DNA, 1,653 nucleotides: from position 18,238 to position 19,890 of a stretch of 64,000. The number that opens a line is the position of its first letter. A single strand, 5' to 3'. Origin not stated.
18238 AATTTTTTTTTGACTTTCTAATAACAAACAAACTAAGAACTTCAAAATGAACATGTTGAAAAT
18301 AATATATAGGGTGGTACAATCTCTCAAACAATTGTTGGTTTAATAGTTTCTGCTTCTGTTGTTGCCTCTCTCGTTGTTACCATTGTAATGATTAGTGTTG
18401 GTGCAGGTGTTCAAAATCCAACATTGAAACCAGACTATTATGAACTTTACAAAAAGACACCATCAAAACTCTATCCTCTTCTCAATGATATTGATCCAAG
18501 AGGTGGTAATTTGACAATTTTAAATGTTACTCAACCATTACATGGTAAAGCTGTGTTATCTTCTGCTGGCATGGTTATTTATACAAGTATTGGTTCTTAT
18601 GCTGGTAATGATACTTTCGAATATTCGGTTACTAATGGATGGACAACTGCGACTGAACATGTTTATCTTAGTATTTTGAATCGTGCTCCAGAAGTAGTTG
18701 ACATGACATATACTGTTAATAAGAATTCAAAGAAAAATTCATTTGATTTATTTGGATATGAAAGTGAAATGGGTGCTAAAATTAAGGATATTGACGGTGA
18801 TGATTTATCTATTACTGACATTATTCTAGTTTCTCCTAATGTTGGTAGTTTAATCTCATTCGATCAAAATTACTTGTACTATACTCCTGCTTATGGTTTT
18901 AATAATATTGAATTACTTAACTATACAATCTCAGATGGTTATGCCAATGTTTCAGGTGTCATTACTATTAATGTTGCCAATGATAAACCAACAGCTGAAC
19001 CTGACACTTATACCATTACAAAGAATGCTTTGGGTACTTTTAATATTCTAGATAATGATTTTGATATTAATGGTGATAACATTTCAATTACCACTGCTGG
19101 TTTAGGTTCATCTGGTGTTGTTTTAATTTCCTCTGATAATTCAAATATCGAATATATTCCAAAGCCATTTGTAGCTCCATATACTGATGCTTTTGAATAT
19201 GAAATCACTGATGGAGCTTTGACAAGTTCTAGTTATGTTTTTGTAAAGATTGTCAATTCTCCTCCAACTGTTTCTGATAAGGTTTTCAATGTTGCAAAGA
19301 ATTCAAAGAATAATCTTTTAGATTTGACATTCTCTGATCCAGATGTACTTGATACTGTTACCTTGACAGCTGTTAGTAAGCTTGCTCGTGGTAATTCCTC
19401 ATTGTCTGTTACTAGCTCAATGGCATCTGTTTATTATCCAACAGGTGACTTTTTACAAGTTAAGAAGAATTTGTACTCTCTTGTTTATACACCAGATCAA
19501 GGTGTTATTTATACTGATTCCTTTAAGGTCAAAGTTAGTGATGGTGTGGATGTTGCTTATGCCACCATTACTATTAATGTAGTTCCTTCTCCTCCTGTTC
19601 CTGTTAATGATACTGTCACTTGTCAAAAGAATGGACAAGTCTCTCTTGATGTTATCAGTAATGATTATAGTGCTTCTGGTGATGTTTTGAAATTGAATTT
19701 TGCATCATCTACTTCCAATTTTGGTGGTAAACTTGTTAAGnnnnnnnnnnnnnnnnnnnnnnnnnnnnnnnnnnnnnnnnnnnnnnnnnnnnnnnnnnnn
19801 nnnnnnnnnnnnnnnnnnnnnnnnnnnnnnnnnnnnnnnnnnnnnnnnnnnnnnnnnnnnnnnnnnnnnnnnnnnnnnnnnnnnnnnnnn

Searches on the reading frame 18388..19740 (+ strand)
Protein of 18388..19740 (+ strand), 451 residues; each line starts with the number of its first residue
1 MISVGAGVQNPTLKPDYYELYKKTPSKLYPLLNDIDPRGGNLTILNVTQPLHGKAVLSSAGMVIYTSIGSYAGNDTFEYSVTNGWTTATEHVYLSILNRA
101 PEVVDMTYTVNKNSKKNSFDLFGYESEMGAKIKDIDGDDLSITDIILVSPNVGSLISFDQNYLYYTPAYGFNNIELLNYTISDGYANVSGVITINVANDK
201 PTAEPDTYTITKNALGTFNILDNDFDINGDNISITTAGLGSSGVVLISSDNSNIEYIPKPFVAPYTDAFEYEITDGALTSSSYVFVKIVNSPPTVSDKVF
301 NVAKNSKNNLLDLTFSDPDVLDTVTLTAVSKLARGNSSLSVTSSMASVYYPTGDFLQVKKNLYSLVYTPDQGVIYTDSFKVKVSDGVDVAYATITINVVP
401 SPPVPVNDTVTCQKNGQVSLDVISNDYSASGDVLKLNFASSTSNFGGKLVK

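Call 46: find_homologous_proteins(query=window:18388-19740:+, max_evalue=0.00001)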
Query window:18388-19740:+ (451 aa): 24 proteins with E <= 0.00001 among 8000 candidates.
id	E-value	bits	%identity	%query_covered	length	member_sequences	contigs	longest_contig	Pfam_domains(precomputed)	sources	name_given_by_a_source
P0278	5.2e-104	367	51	80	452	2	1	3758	PF17963.8,PF17892.8,PF17803.8,PF16184.12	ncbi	ncbi:hypothetical protein C9374_000393, partial [Naegleria lovaniensis]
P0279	8.5e-33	132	25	98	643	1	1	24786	PF17963.8,PF17892.8,PF17803.8,PF16184.12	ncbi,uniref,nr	ncbi:tandem-95 repeat protein [Nocardioides guangzhouensis]|uniref:Tandem-95 repeat protein n=1 Tax=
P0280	3.5e-31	127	31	46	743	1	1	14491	PF13585.13,PF17963.8,PF17892.8,PF17803.8,PF05345.19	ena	-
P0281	1.2e-21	95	33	62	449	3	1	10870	PF17963.8,PF17892.8,PF17803.8,PF19076.7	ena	-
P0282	5.5e-18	83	27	67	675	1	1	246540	PF17963.8,PF17892.8,PF17803.8,PF19076.7,PF16184.12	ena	-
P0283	2.5e-16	78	36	17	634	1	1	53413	PF17963.8,PF17892.8,PF02494.23,PF17803.8,PF16184.12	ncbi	-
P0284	1.2e-15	75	31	46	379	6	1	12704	PF13585.13,PF17963.8,PF17892.8,PF17803.8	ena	-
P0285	1.3e-15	75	30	46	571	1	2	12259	PF13585.13,PF17963.8,PF17892.8,PF17803.8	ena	-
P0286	2.6e-15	74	32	46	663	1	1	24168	PF13585.13,PF17963.8,PF17892.8,PF17803.8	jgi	-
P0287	5.1e-15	73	31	46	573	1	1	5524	PF13585.13,PF17963.8,PF17892.8,PF17803.8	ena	-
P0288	8.5e-15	73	32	45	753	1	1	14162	PF13585.13,PF17963.8,PF17892.8,PF17803.8,PF05345.19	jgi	-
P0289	1.2e-14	72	31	46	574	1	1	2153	PF13585.13,PF17963.8,PF17892.8,PF17803.8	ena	-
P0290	1.6e-14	72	30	46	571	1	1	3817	PF13585.13,PF17963.8,PF17892.8,PF17803.8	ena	-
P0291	5.5e-14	70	31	46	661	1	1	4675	PF13585.13,PF17963.8,PF17892.8,PF17803.8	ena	-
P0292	1.2e-12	66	31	46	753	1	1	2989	PF13585.13,PF17963.8,PF17892.8,PF17803.8,PF05345.19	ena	-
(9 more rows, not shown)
